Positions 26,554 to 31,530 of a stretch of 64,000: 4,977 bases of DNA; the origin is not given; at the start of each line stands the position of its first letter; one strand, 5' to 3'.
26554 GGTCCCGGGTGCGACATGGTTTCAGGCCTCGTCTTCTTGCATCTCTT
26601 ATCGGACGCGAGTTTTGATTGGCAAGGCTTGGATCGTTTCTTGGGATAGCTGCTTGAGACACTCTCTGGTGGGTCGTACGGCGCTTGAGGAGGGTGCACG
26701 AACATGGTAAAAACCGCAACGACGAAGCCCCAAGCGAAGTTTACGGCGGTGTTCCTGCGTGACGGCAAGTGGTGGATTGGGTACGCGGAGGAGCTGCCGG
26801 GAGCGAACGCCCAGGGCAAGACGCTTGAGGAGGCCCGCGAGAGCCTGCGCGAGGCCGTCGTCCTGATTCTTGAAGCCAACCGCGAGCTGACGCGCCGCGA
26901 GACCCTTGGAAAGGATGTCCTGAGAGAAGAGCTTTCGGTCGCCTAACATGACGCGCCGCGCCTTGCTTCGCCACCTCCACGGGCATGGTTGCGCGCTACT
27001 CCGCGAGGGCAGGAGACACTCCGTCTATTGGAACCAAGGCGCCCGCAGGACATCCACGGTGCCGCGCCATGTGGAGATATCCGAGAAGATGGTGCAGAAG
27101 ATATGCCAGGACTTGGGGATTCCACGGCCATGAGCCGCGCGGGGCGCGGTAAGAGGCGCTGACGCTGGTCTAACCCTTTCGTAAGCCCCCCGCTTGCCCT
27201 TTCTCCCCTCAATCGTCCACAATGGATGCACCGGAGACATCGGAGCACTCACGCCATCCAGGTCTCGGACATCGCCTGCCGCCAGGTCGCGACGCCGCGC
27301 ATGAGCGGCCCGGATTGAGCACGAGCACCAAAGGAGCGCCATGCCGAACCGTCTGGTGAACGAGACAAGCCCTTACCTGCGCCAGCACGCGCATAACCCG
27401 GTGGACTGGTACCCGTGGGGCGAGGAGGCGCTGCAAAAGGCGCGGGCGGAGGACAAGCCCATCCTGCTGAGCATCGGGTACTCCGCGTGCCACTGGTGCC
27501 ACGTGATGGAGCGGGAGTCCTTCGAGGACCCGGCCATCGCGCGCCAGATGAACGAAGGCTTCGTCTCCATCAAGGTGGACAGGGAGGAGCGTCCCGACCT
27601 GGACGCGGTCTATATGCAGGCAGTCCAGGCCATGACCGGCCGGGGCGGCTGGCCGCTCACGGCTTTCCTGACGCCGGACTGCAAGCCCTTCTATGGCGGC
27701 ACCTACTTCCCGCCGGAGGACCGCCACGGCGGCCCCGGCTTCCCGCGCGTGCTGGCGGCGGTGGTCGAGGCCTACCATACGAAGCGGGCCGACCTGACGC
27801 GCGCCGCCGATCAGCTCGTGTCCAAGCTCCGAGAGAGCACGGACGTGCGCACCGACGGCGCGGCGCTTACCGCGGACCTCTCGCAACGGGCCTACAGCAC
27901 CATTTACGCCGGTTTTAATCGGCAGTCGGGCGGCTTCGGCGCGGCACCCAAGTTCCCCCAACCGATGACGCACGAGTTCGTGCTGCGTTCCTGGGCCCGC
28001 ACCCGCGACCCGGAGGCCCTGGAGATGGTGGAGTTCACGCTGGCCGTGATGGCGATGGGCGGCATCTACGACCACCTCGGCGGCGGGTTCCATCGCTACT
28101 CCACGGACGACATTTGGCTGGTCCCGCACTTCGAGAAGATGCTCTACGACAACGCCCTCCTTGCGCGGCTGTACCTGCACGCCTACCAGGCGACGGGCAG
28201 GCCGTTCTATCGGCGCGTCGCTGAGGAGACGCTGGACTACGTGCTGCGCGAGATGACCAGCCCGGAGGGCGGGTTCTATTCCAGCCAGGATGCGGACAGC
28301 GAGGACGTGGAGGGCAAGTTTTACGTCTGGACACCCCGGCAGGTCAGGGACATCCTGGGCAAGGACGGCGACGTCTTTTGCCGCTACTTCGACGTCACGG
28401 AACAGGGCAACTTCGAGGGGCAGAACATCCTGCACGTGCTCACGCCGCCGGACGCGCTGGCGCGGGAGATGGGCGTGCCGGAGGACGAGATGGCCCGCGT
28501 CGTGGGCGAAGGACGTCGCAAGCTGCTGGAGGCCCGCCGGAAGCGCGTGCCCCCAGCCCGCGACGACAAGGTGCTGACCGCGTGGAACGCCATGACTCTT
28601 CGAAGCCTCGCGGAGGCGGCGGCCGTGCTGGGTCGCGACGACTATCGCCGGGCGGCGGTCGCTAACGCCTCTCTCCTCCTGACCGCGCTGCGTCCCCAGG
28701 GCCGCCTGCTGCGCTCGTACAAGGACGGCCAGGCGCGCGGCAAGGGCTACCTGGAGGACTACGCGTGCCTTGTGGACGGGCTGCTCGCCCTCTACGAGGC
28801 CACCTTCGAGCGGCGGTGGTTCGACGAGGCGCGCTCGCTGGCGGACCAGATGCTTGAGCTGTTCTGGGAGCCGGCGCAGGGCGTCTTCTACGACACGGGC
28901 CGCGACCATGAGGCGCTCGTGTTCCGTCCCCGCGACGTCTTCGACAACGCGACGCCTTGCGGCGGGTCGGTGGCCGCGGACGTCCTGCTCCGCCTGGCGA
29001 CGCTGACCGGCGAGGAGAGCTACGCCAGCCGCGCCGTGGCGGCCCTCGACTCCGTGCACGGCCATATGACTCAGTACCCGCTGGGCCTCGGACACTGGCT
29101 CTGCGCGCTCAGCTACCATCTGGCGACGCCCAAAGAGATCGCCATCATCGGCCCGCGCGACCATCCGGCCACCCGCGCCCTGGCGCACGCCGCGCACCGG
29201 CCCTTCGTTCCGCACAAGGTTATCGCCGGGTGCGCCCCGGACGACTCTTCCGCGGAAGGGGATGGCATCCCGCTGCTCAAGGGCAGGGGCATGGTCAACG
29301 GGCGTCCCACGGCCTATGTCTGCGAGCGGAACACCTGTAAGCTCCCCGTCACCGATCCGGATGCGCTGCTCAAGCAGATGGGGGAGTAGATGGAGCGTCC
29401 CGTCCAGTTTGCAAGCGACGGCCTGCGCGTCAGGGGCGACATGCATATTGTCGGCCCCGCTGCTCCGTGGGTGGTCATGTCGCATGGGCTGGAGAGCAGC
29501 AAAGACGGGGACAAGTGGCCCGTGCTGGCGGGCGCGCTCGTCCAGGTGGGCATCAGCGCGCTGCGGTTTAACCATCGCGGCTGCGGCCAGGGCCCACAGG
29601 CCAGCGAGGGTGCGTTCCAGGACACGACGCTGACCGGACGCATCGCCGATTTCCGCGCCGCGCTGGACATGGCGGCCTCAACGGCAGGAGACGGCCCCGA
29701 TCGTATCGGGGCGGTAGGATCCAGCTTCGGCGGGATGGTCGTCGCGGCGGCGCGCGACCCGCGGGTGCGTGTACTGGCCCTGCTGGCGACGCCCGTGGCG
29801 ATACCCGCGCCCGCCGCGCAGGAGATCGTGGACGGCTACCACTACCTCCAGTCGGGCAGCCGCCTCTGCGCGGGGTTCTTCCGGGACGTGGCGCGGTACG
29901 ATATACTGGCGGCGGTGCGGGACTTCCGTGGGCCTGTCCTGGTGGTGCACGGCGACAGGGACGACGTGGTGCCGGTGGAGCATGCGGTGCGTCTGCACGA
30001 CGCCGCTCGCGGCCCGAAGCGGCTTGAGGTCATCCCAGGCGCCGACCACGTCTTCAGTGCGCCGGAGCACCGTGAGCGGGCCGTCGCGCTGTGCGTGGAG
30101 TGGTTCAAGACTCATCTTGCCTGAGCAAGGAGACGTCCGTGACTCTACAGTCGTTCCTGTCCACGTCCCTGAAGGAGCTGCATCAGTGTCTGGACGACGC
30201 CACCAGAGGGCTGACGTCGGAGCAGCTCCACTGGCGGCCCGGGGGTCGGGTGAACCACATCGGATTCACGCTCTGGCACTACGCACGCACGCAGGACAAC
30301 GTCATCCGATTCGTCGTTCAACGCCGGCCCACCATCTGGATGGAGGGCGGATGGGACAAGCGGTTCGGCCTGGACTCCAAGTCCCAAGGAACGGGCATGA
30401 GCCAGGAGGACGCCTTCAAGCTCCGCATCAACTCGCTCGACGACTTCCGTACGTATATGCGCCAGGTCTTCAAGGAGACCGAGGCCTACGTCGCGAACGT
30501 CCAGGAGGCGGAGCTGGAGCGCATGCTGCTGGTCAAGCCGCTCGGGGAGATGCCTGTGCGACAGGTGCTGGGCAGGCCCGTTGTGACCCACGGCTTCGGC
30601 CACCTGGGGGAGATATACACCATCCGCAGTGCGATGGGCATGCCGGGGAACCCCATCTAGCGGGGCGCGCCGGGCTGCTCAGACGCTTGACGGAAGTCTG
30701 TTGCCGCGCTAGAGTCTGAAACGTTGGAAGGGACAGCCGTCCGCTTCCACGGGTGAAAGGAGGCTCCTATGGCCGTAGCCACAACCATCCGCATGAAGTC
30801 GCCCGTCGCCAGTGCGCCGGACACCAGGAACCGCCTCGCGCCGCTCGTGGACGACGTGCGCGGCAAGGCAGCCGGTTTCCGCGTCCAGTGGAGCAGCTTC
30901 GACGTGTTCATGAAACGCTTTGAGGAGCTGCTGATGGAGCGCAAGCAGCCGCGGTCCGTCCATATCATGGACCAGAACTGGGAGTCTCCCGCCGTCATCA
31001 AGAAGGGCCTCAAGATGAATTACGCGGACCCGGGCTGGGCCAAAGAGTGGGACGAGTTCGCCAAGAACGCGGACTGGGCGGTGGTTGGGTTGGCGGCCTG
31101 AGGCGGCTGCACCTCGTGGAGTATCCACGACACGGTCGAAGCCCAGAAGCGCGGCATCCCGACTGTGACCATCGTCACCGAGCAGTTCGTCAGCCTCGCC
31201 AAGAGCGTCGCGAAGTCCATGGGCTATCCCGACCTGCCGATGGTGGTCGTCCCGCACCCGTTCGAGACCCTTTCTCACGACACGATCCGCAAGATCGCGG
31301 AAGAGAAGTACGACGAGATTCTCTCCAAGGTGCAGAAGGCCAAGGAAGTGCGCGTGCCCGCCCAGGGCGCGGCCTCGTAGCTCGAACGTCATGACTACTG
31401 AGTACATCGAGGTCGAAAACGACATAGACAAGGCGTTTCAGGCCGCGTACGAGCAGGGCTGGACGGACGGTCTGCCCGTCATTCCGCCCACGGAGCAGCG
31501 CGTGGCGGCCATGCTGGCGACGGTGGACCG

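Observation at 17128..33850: Recurring theme: every TA cassette in the window sits on a duplication or junction signature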

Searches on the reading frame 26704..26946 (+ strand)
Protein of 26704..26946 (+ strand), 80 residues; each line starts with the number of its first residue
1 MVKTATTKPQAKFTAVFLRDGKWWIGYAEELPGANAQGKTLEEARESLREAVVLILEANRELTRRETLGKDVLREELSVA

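Call 8: search_protein_families(library=pfam, proteins=[window:26704-26946:+], max_evalue=0.01)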
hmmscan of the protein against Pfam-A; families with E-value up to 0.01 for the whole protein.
window:26704-26946:+ (80 aa): 1 family
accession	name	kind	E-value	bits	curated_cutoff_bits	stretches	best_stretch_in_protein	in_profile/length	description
PF21748.3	UPF0150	-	4.1e-06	27.1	27.3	1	17-52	14-49/64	UPF0150-like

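Call 64: search_protein_families(library=ncbifam, proteins=[window:26704-26946:+], max_evalue=0.1)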
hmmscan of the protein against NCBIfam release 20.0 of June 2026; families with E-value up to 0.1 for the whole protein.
window:26704-26946:+ (80 aa): 0 families

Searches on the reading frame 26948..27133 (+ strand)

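Call 8: search_protein_families(library=pfam, proteins=[window:26948-27133:+], max_evalue=0.01)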
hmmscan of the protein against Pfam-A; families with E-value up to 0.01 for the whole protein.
window:26948-27133:+ (61 aa): 1 family
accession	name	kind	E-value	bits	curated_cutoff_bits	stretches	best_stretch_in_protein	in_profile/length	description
PF07927.17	HicA_toxin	-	3e-08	34.1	27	1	4-58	2-58/58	HicA toxin of bacterial toxin-antitoxin,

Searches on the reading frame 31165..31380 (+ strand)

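Call 21: search_protein_families(library=pfam, proteins=[window:31165-31380:+], max_evalue=0.01)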
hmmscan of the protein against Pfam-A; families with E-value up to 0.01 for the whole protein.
window:31165-31380:+ (71 aa): 1 family
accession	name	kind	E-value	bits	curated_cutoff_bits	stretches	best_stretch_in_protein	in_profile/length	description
PF24696.1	UGSC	-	9.8e-12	45.8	25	1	2-56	116-170/172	UGSC family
